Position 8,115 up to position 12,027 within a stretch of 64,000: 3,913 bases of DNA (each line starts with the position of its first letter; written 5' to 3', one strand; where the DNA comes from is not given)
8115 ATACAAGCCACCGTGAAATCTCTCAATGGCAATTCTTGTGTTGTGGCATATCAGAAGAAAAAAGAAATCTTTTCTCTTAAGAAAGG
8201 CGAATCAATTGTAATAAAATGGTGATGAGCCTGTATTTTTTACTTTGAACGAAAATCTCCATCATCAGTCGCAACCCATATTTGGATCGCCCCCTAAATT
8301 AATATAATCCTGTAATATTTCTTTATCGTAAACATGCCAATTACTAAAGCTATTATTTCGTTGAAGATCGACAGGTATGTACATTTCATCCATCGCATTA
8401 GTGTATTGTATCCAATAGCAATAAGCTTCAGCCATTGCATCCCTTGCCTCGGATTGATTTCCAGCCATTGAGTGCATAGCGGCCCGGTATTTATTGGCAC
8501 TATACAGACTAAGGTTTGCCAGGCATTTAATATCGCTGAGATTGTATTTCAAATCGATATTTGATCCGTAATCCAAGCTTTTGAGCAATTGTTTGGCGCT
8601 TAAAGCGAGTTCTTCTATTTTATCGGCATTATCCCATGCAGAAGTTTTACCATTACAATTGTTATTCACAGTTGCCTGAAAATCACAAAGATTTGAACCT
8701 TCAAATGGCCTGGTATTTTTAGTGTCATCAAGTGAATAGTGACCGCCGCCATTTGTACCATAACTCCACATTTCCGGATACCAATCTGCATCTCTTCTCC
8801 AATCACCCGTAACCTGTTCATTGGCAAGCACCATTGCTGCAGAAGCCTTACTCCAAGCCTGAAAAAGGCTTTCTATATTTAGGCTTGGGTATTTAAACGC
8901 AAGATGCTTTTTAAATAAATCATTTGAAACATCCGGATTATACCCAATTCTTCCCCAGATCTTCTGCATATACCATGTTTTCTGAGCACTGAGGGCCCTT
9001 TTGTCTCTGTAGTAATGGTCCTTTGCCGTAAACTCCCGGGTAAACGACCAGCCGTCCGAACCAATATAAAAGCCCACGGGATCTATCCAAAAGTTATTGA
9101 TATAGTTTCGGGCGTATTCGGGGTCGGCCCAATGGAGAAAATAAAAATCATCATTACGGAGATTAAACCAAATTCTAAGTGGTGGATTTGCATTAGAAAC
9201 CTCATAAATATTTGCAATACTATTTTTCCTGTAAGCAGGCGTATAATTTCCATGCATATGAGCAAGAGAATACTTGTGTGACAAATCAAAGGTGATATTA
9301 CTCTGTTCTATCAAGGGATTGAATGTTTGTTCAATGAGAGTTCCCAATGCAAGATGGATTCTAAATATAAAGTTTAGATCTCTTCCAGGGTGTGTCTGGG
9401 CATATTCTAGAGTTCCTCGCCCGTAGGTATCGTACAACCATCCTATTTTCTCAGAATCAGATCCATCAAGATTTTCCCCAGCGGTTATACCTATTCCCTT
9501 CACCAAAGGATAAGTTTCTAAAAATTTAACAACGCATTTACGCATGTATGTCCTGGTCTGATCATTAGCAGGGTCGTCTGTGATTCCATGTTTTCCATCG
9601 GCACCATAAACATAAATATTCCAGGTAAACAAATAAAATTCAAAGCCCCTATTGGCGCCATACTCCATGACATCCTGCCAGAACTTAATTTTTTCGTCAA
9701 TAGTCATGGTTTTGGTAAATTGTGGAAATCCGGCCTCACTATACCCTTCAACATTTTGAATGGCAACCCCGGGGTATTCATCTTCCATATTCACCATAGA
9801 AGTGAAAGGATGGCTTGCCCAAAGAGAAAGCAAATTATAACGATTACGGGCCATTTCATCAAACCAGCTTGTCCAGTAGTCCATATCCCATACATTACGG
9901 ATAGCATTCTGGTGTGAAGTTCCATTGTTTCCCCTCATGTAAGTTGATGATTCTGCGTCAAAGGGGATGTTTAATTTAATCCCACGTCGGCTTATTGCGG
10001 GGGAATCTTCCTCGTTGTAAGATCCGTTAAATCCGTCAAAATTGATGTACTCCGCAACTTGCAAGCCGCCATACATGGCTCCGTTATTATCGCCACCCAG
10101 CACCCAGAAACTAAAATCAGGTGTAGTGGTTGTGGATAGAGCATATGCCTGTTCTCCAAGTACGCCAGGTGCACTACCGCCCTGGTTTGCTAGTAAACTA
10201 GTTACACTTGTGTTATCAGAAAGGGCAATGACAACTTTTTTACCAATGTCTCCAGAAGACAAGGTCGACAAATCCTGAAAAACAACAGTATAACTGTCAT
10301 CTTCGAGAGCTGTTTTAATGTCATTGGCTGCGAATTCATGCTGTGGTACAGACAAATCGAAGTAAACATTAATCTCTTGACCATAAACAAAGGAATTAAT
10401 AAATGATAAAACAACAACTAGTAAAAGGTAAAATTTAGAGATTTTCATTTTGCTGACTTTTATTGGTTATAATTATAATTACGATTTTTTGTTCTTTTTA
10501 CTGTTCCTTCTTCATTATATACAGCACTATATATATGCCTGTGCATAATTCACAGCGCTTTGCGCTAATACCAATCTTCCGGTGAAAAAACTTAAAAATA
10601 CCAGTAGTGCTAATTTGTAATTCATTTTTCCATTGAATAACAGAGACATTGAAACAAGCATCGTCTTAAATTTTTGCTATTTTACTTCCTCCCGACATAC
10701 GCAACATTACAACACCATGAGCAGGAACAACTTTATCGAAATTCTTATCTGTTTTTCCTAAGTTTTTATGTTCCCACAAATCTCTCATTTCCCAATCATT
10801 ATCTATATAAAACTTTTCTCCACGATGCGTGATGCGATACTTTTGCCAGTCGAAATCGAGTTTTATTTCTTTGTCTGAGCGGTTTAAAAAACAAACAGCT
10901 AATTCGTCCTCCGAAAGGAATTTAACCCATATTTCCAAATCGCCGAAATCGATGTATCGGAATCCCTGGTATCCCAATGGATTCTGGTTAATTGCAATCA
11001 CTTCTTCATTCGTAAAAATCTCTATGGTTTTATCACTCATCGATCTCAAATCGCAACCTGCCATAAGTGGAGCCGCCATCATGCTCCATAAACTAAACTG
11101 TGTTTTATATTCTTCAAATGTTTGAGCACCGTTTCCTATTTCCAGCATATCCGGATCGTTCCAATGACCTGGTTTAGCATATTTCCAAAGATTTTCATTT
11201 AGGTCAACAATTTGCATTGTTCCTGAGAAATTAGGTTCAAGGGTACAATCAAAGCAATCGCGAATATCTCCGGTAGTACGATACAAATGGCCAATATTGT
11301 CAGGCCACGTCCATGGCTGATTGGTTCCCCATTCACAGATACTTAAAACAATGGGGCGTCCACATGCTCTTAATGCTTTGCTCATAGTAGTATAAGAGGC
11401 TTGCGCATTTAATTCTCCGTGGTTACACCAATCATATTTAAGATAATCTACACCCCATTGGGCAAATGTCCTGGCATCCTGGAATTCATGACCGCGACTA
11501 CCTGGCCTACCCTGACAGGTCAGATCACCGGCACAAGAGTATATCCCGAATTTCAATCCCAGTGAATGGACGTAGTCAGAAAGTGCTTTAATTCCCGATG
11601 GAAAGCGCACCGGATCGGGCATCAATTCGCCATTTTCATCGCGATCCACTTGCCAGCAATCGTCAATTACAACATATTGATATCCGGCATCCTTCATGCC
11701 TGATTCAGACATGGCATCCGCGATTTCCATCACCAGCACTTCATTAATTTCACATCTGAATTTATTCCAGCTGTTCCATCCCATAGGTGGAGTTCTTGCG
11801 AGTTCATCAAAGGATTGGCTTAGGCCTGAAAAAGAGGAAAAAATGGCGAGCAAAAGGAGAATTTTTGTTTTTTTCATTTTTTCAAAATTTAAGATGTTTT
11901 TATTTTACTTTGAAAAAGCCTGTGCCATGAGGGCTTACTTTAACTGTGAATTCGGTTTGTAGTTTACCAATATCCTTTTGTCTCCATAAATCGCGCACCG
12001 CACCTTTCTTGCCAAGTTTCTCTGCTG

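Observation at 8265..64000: A 55-kb co-directional sulfatase and alpha-galactosidase locus has no SusC/SusD but has T9SS cargo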

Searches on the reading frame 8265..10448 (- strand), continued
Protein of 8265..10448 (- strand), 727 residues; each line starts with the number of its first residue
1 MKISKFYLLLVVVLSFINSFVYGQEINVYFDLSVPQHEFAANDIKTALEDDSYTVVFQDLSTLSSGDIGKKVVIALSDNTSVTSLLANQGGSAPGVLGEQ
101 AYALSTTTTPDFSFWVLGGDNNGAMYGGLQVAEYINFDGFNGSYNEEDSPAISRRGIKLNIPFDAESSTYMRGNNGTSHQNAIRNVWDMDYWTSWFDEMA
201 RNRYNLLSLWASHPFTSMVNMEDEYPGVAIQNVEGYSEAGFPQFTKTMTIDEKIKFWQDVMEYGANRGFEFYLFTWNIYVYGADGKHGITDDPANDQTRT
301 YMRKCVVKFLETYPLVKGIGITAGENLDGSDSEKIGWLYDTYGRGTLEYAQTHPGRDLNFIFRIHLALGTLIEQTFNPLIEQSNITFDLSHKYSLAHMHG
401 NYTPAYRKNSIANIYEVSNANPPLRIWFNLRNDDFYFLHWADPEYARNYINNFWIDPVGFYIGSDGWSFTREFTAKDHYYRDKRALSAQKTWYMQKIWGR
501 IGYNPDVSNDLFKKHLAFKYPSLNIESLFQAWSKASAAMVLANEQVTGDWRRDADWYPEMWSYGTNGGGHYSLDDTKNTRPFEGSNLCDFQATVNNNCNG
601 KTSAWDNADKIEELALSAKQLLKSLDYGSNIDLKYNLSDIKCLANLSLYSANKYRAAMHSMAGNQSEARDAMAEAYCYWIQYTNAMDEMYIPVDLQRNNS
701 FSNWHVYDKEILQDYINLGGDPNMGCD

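Call 67: search_protein_families(library=pfam, proteins=[L037:75-3506:+, L049:11991-15176:+, L058:4911-8180:+, L059:1487-4369:+, L048:377-3193:-, L068:9433-12747:-, L066:12193-15399:+, L019:2093-5554:-, L028:100-2511:+], max_evalue=0.0001)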
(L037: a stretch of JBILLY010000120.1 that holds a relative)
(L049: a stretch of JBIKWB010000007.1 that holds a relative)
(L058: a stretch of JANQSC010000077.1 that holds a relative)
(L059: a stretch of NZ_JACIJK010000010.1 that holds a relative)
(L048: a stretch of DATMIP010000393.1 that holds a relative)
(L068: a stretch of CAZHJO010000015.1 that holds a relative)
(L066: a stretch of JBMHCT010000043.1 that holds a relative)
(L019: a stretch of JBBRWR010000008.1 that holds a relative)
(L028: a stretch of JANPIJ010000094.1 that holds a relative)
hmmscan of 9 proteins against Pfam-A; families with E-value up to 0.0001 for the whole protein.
L037:75-3506:+ (1143 aa): 1 family
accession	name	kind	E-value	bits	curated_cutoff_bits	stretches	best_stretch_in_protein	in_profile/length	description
PF07715.20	Plug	-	4e-13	50.2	23.9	1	67-181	2-107/107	TonB-dependent Receptor Plug Domain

L049:11991-15176:+ (1061 aa): 5 families
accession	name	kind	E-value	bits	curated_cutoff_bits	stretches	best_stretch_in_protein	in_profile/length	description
PF13620.12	CarboxypepD_reg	-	9.8e-14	51.9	32.3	1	37-113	2-82/82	Carboxypeptidase regulatory-like domain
PF00593.30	TonB_dep_Rec_b-barrel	-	7.6e-13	49.6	27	1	535-1021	25-435/436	TonB dependent receptor-like, beta-barrel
PF13715.12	CarbopepD_reg_2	-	1.6e-11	44.5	32.2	1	37-112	1-76/88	CarboxypepD_reg-like domain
PF07715.20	Plug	-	8.3e-11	42.8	23.9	1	155-248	6-96/107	TonB-dependent Receptor Plug Domain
PF14905.12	OMP_b-brl_3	-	2e-06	27.6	27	0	760-1035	148-386/408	Outer membrane protein beta-barrel family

L058:4911-8180:+ (1089 aa): 3 families
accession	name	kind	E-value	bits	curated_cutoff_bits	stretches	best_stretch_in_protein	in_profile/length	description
PF00593.30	TonB_dep_Rec_b-barrel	-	4.4e-30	106.3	27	1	550-1052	12-436/436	TonB dependent receptor-like, beta-barrel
PF14905.12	OMP_b-brl_3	-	2e-14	53.9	27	2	849-1062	206-383/408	Outer membrane protein beta-barrel family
PF07715.20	Plug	-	5.4e-12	46.6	23.9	1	197-283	7-91/107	TonB-dependent Receptor Plug Domain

L059:1487-4369:+ (960 aa): 2 families
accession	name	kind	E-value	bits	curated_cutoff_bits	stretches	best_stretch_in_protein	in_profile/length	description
PF00593.30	TonB_dep_Rec_b-barrel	-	1.1e-33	118.3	27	1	441-920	50-436/436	TonB dependent receptor-like, beta-barrel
PF07715.20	Plug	-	2.1e-20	73.6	23.9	1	99-208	3-107/107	TonB-dependent Receptor Plug Domain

L048:377-3193:- (938 aa): 2 families
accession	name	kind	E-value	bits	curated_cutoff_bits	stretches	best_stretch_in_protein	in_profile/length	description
PF00593.30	TonB_dep_Rec_b-barrel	-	9.6e-37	128.3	27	1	370-898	12-436/436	TonB dependent receptor-like, beta-barrel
PF07715.20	Plug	-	1e-21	77.9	23.9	1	75-184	3-107/107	TonB-dependent Receptor Plug Domain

L068:9433-12747:- (1104 aa): 11 families
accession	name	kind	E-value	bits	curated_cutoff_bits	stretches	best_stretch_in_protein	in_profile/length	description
PF17128.10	DUF5107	-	7.3e-40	137.3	24.4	1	63-369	5-309/310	Domain of unknown function (DUF5107)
PF07719.23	TPR_2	-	3.3e-22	77.1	27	0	969-997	1-29/34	Tetratricopeptide repeat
PF14559.12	TPR_19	-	1.1e-17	64.5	25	0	934-999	1-55/68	Tetratricopeptide repeat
PF13428.12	TPR_14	-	4.7e-16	58.1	23.5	0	601-635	5-39/44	Tetratricopeptide repeat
PF13424.12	TPR_12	-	7.3e-15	55.4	30.1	1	929-998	8-74/77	Tetratricopeptide repeat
PF13181.12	TPR_8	-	5.3e-13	48.4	25.7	0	971-995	3-27/34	Tetratricopeptide repeat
PF13431.12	TPR_17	-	1e-12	47.7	24.4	0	965-989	9-33/34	Tetratricopeptide repeat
PF00515.34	TPR_1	-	2.8e-11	43.2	27.8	0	969-995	1-27/34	Tetratricopeptide repeat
PF13174.12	TPR_6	-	1.9e-08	34.8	26.3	0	1006-1034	1-29/33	Tetratricopeptide repeat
PF13432.12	TPR_16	-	2.1e-07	31.7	32.7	0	929-998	2-60/65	Tetratricopeptide repeat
PF13414.12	TPR_11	-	7.4e-05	22.8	26.8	0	767-792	16-41/42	TPR repeat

L066:12193-15399:+ (1068 aa): 6 families
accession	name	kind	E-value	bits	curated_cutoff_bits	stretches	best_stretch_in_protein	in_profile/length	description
PF02836.23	Glyco_hydro_2_C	-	6.2e-80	269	21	1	360-666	1-300/302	Glycosyl hydrolases family 2, TIM barrel domain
PF02929.23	Bgal_small_N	-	3.7e-67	227.1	25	1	790-1064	1-248/248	Beta galactosidase small chain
PF02837.24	Glyco_hydro_2_N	-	4.3e-37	128.1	28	1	68-238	2-169/169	Glycosyl hydrolases family 2, sugar binding domain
PF16353.11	LacZ_4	-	1.8e-23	83.1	27.3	1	678-764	1-86/87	Beta-galactosidase, domain 4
PF00703.27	Glyco_hydro_2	-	1.8e-19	71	23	1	240-358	1-109/109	Glycosyl hydrolases family 2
PF22666.2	Glyco_hydro_2_N2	-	7e-08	33.1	27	1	143-209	51-118/167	Glycosyl hydrolase 2 galactose-binding domain-like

L019:2093-5554:- (1153 aa): 0 families

L028:100-2511:+ (803 aa): 6 families
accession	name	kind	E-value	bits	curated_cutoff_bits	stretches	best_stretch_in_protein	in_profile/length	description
PF00072.30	Response_reg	-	4.3e-21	75.6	30.2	1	544-654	1-110/111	Response regulator receiver domain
PF02518.31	HATPase_c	-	3e-20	73.2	26.4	1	358-488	2-110/111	Histidine kinase-, DNA gyrase B-, and HSP90-like ATPase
PF07495.19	Y_Y_Y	-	1.8e-18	66.6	26.6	1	127-191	2-65/65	Y_Y_Y domain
PF00512.31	HisKA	-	5e-15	55.7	26.9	1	246-309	2-64/66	His Kinase A (phospho-acceptor) domain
PF12833.13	HTH_18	-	1.5e-14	54.5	33.6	1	710-786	1-77/80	Helix-turn-helix domain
PF00165.29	HTH_AraC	-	4.1e-11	43.2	26.6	1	752-787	7-41/42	Bacterial regulatory helix-turn-helix proteins, AraC family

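Call 79: search_protein_representatives(alignment_id=A1)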
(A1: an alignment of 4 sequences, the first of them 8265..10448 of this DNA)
Query: 4 sequences, 718 profile positions. Proteins with E-value up to 0.001 (for the whole library): 2328; up to 1e-10: 1455; up to 1e-30: 592. The best 150 are listed.
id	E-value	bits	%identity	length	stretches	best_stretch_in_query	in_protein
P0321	1.6e-284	962.5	-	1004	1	1-714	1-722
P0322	6.1e-284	960.5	-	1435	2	5-692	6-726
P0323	1.2e-279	946.4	-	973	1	3-713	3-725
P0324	5.3e-266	901.2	-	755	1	24-713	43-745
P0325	2.3e-262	889.2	-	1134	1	11-717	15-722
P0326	1.2e-257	873.6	-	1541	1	13-713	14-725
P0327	4.5e-254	861.8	-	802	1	21-714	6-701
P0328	3.5e-250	848.9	-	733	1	13-714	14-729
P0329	2.3e-249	846.2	-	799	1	21-709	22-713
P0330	8.4e-247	837.7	-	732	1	5-714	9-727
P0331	2.7e-240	816.2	-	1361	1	16-714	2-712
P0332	2.3e-232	790.0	-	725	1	25-714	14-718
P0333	1.0e-231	787.9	-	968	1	15-707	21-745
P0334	2.5e-221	753.5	-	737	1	20-716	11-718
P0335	1.8e-220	750.7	-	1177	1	19-717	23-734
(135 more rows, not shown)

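Call 89: search_protein_families(library=pfam, proteins=[window:8265-10448:-], max_evalue=5)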
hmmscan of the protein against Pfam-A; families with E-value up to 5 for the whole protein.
window:8265-10448:- (727 aa): 1 family
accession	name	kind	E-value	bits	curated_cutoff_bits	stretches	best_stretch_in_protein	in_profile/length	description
PF08985.17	DP-EP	-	0.016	16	25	1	40-81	66-107/120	DP-EP family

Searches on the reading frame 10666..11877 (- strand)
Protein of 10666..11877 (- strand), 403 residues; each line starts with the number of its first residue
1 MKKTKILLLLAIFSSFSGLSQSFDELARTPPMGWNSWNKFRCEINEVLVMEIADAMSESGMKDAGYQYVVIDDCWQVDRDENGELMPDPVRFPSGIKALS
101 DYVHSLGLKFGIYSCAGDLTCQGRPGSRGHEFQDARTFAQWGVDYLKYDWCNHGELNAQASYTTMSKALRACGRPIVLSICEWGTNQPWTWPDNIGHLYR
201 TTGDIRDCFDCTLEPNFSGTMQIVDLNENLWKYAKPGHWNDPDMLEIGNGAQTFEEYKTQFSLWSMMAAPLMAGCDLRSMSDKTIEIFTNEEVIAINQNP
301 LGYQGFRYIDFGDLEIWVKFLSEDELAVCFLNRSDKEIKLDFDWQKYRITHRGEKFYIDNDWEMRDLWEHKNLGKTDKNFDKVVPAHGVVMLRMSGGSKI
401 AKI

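Call 3: search_protein_families(library=pfam, proteins=[window:10666-11877:-], max_evalue=0.01)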
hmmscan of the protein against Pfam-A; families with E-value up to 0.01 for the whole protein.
window:10666-11877:- (403 aa): 4 families
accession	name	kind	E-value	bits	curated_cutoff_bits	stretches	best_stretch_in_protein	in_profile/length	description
PF16499.11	Melibiase_2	-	4.1e-76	256.4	23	1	29-299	1-284/284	Alpha galactosidase A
PF17801.7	Melibiase_C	-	2.8e-15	56.6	22.9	1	312-394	2-71/71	Alpha galactosidase C-terminal beta sandwich domain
PF02065.24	Melibiase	-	3.2e-06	26.8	27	1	30-113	41-123/347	Melibiase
PF17450.8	Melibiase_2_C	-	0.00029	21.4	22.5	1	302-339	1-38/87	Alpha galactosidase A C-terminal beta sandwich domain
